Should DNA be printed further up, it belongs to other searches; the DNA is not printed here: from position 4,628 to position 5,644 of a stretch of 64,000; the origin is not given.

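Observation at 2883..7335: Pilin-like gene sandwiched between two large paralogous secreted proteins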

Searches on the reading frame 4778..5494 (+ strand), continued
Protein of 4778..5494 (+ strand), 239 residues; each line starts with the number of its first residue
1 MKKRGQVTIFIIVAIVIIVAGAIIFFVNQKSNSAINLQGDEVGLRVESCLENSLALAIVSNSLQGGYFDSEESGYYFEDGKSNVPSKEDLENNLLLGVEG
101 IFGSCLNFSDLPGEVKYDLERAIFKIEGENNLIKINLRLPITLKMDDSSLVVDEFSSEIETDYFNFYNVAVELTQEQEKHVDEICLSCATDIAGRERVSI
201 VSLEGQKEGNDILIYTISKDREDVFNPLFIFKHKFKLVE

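Call 97: search_protein_families(library=pfam, proteins=[L051:4249-6291:+, L115:10744-12879:+, L084:9874-11829:+, L058:2408-4474:+, L046:1179-3326:+, L065:1141-3102:+, L082:10689-13076:+, L056:6863-9550:+, L052:6493-8928:+, L059:10046-12214:+], max_evalue=0.01)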
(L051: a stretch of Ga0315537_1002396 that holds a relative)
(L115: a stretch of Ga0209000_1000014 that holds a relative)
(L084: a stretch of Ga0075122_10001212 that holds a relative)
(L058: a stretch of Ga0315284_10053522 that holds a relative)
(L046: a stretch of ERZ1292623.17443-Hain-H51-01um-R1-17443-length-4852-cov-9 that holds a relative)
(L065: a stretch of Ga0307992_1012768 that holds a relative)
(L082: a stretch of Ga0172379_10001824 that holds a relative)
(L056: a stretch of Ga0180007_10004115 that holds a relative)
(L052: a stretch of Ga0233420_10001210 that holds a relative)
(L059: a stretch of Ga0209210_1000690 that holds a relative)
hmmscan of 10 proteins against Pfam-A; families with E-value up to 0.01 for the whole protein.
L051:4249-6291:+ (681 aa): 0 families

L115:10744-12879:+ (712 aa): 1 family
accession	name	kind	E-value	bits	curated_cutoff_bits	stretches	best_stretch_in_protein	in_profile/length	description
PF16138.10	DUF4846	-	9.7e-10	38.8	37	1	496-661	20-177/239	Domain of unknown function (4846)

L084:9874-11829:+ (652 aa): 0 families

L058:2408-4474:+ (689 aa): 0 families

L046:1179-3326:+ (716 aa): 0 families

L065:1141-3102:+ (654 aa): 0 families

L082:10689-13076:+ (796 aa): 0 families

L056:6863-9550:+ (896 aa): 0 families

L052:6493-8928:+ (812 aa): 0 families

L059:10046-12214:+ (723 aa): 1 family
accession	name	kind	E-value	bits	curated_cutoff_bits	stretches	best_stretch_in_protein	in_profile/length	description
PF18818.7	MPTase-PolyVal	-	0.00058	20.4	27.5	1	495-535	17-57/126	Zincin-like metallopeptidase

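Call 100: search_protein_families(library=pfam, proteins=[L074:4758-7769:+, L074:946-3186:+], max_evalue=0.01)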
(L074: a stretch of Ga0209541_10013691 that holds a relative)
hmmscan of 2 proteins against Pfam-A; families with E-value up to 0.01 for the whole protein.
L074:4758-7769:+ (1004 aa): 4 families
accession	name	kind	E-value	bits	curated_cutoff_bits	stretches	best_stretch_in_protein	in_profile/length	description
PF00437.27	T2SSE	-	1.2e-28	100.3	24.9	2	808-873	191-257/370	Type II/IV secretion system protein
PF14890.11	Intein_splicing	-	2.6e-26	92.7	35.8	1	316-787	5-155/155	Intein splicing domain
PF14528.11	LAGLIDADG_3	-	4.2e-21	75.4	22.5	1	599-670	2-79/82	LAGLIDADG-like domain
PF13555.12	AAA_29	-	0.0005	20.2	27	1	269-296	23-50/61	P-loop containing region of AAA domain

L074:946-3186:+ (747 aa): 0 families

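Call 101: search_protein_families(library=pfam, proteins=[L074:3228-3797:+, L074:3870-4556:+, L074:8011-9261:+, L074:9265-10197:+], max_evalue=0.1)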
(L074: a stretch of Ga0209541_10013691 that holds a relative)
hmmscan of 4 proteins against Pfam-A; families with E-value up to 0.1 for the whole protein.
L074:3228-3797:+ (190 aa): 3 families
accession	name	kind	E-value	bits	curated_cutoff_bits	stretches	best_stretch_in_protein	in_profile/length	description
PF24938.1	DUF7755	-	0.043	13.7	27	1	6-103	16-115/150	Domain of unknown function (DUF7755)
PF07790.16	Pilin_N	-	0.06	14.7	25.2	0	6-42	2-37/78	Archaeal Type IV pilin, N-terminal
PF08294.17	TIM21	-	0.068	13.5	24.1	0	87-122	98-132/145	TIM21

L074:3870-4556:+ (229 aa): 0 families

L074:8011-9261:+ (417 aa): 2 families
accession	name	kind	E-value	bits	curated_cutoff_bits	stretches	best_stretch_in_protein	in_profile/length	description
PF00482.28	T2SSF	-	5.9e-13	49.3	25.2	1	248-372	5-124/125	Type II secretion system (T2SS), protein F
PF20237.3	DUF6594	-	0.0045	17.4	30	1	276-409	118-231/238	Family of unknown function (DUF6594)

L074:9265-10197:+ (311 aa): 1 family
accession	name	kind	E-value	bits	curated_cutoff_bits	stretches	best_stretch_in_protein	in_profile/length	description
PF00482.28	T2SSF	-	2.1e-16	60.5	25.2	1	74-199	1-123/125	Type II secretion system (T2SS), protein F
